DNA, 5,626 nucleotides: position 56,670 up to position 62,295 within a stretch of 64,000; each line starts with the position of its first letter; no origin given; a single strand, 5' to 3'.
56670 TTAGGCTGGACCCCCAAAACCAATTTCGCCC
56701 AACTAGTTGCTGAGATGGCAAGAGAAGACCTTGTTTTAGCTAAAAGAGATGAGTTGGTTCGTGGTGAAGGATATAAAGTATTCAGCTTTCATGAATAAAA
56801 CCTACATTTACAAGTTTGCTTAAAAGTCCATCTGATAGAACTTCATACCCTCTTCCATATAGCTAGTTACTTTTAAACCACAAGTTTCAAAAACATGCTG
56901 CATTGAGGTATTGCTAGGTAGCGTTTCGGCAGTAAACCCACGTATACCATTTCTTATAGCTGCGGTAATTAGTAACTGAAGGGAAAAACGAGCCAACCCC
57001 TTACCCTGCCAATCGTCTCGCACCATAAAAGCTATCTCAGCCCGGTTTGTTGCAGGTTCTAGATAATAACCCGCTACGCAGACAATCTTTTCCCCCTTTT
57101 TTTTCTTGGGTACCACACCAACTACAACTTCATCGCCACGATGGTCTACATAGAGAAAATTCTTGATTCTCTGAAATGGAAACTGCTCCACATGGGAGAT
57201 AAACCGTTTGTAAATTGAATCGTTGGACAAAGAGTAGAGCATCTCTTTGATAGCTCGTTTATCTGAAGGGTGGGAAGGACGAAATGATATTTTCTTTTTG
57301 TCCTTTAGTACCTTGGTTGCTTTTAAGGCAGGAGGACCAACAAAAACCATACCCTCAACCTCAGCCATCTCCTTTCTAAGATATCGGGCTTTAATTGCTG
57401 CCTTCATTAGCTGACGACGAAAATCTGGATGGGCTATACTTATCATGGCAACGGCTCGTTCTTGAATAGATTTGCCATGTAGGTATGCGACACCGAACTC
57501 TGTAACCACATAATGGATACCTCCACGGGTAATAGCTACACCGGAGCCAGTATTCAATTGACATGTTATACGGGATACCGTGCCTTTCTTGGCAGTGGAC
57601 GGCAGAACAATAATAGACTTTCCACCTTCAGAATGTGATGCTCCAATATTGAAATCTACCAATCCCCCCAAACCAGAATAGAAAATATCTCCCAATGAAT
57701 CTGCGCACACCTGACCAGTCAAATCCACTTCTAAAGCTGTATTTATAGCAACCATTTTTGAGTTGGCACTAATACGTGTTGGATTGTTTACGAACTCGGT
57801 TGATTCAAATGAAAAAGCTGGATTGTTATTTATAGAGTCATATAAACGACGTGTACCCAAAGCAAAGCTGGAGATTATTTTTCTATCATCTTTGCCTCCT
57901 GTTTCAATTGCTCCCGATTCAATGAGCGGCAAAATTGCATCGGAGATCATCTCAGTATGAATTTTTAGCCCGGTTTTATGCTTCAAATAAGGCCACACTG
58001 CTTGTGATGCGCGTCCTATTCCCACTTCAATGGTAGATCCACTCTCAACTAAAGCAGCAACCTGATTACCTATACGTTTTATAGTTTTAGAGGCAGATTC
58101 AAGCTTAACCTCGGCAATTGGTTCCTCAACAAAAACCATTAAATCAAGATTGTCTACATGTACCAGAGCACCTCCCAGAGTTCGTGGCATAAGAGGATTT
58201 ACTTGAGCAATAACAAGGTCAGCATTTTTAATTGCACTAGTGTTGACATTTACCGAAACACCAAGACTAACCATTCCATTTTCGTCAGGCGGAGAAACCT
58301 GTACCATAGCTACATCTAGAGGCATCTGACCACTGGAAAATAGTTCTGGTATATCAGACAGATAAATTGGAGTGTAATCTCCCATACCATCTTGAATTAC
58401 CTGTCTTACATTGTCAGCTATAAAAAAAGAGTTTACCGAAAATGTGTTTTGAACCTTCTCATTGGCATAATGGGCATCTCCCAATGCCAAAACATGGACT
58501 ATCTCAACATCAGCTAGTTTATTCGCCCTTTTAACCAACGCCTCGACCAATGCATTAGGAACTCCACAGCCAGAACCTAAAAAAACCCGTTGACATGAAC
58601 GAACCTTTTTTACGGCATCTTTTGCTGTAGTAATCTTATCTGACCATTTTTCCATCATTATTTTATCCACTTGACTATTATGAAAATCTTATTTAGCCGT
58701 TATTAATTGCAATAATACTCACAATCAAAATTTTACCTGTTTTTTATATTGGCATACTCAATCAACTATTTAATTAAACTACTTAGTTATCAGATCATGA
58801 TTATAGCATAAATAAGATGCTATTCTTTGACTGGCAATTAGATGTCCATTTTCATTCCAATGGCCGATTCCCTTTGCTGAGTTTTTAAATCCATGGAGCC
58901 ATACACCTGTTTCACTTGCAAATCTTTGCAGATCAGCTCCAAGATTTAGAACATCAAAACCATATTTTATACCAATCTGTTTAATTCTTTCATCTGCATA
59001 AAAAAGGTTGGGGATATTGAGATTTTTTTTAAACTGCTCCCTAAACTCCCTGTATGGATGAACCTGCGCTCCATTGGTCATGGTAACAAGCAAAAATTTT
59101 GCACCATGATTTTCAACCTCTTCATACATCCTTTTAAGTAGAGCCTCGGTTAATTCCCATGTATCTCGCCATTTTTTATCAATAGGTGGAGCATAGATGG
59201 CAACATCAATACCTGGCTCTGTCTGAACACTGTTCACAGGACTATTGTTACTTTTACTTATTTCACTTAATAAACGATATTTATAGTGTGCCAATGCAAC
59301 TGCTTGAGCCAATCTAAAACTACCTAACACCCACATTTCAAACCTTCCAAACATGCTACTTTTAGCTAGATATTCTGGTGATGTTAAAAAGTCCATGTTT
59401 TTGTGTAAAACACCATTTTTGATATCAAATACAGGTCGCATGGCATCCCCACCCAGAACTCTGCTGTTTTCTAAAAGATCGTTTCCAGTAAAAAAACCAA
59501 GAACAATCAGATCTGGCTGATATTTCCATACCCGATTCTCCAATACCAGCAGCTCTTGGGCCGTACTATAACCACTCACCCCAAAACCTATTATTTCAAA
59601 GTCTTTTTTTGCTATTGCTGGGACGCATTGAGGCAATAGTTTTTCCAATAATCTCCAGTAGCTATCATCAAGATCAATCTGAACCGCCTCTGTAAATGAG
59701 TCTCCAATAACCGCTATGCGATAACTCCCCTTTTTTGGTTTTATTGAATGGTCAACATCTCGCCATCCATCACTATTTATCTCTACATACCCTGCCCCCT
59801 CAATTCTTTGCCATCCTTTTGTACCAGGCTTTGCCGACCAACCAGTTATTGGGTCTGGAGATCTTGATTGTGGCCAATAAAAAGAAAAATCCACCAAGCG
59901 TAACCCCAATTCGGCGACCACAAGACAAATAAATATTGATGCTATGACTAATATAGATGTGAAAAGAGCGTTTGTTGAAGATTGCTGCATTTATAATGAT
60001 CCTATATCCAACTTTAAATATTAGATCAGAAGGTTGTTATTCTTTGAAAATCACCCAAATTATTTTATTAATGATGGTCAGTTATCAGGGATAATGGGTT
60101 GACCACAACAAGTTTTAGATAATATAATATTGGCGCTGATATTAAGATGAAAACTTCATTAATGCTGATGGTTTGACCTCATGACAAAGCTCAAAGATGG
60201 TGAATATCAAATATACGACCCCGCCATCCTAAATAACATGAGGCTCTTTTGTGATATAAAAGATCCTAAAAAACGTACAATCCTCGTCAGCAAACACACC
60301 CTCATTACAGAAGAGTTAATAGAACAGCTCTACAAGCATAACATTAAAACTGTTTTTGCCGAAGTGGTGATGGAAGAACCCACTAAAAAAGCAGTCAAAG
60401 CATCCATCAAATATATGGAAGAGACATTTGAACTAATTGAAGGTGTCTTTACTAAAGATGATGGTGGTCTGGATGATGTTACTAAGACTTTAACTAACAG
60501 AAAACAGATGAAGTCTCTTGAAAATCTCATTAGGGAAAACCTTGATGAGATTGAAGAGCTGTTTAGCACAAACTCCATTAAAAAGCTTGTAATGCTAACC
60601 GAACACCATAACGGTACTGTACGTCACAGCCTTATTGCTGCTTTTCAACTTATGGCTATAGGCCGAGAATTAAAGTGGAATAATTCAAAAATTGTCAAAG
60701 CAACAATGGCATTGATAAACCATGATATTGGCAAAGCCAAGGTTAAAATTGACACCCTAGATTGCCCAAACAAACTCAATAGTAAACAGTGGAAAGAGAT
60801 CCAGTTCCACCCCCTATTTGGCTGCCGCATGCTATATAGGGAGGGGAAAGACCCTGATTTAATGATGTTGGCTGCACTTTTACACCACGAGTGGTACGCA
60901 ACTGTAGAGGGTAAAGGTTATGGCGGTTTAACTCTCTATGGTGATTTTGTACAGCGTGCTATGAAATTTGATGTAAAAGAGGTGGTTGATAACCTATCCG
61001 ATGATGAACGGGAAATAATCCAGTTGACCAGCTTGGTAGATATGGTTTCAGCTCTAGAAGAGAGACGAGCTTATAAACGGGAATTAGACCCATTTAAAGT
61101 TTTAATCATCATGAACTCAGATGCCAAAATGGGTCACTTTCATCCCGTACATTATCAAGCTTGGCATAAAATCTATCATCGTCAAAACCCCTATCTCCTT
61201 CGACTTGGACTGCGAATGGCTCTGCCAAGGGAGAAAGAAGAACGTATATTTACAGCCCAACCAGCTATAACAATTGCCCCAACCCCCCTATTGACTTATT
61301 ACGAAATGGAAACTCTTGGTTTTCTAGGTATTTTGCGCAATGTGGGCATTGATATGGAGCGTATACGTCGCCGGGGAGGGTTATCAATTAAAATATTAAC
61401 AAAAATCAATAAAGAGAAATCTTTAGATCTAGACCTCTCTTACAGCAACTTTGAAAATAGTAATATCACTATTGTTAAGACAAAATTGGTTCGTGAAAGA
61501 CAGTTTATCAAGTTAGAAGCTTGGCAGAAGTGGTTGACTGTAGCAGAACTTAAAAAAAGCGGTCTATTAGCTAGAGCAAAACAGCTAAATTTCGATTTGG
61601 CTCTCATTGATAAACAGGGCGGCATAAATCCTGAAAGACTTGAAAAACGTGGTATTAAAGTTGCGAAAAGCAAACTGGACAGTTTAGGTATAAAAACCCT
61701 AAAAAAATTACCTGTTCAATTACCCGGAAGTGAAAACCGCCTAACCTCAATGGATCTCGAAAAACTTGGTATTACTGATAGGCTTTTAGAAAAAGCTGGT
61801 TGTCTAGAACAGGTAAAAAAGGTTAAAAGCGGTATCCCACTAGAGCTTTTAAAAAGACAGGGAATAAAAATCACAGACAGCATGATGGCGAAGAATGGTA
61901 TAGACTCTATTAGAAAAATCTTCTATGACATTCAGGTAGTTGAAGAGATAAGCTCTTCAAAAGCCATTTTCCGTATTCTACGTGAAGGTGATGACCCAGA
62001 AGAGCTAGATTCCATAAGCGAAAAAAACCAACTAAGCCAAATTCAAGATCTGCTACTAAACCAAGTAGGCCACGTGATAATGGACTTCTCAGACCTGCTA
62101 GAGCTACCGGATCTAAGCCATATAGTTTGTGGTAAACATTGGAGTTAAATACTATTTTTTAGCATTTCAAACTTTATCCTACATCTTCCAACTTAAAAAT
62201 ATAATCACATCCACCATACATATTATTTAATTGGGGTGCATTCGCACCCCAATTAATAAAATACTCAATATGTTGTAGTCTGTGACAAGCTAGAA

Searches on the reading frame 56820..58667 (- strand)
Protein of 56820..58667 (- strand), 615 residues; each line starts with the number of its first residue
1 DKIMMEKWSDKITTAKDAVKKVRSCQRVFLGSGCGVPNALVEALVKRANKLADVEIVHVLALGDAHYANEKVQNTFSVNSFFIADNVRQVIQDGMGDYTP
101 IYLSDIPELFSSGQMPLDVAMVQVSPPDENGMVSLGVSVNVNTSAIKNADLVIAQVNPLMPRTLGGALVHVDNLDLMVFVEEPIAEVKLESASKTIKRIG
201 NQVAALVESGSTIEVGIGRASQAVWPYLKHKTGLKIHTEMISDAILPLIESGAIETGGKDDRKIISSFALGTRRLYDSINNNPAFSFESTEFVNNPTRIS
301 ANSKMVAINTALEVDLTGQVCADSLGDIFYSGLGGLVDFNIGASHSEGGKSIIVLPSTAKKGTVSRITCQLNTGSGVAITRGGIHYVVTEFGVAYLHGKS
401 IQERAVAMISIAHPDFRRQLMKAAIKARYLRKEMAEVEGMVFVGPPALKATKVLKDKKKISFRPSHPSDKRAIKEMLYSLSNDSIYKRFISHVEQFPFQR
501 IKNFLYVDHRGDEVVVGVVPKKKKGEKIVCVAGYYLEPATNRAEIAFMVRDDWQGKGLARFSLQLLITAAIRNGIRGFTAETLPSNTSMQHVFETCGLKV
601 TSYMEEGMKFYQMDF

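Call 50: search_protein_families(library=pfam, proteins=[window:56820-58667:-], max_evalue=0.00001)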
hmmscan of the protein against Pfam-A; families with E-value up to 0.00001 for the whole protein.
window:56820-58667:- (615 aa): 4 families
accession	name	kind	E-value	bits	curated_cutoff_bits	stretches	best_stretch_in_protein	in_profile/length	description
PF13336.12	AcetylCoA_hyd_C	-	3.4e-61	206.1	23.7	1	271-424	1-154/154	Acetyl-CoA hydrolase/transferase C-terminal domain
PF02550.21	AcetylCoA_hydro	-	1.1e-23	84.7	24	1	20-181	23-190/198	Acetyl-CoA hydrolase/transferase N-terminal domain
PF00583.31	Acetyltransf_1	-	6.1e-09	36.6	20.7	1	517-597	37-115/116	Acetyltransferase (GNAT) family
PF13302.13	Acetyltransf_3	-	2e-08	35.5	25.4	1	500-599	40-138/138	Acetyltransferase (GNAT) domain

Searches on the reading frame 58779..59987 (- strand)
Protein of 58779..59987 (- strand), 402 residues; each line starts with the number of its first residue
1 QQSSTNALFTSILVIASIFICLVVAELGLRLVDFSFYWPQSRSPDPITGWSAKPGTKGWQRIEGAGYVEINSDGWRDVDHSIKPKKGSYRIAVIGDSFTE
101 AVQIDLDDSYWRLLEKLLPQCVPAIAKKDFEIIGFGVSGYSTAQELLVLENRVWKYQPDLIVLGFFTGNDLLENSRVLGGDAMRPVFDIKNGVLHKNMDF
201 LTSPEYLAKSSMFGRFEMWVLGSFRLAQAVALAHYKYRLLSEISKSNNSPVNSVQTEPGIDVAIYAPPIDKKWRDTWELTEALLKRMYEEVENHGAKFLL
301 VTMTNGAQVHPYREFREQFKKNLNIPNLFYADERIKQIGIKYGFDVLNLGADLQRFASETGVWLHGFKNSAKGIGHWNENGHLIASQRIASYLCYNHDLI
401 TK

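Call 50: search_protein_families(library=pfam, proteins=[window:58779-59987:-], max_evalue=0.00001)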
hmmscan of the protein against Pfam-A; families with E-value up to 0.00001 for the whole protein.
window:58779-59987:- (402 aa): 1 family
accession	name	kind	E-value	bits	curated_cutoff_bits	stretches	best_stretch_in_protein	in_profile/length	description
PF13472.12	Lipase_GDSL_2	-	1.1e-06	29.8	32.9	0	93-174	1-78/178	GDSL-like Lipase/Acylhydrolase family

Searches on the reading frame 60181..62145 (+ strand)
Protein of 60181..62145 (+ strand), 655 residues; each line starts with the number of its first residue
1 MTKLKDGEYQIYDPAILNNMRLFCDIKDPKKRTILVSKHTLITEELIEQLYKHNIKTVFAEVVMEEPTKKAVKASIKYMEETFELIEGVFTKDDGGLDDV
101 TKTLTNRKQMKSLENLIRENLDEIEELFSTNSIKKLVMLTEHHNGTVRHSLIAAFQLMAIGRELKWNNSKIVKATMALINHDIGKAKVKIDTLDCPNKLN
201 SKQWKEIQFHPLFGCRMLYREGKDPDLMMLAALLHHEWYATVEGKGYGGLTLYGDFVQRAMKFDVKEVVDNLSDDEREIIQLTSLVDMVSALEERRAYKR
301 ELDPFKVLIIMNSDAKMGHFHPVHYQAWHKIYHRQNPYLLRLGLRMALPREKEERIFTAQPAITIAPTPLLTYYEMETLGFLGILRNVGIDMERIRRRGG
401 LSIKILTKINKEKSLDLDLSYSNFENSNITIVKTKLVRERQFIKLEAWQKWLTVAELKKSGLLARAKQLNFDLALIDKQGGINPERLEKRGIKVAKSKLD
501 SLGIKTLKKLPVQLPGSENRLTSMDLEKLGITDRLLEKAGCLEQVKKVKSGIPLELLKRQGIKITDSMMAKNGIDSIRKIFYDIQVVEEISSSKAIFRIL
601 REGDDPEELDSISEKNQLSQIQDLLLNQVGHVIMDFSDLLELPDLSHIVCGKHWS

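Call 50: search_protein_families(library=pfam, proteins=[window:60181-62145:+], max_evalue=0.00001)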
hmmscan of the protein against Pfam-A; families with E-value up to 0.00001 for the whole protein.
window:60181-62145:+ (655 aa): 1 family
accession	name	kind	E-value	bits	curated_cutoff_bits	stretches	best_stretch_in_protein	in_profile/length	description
PF01966.28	HD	-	1.6e-06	28.8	22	1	147-239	2-89/116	HD domain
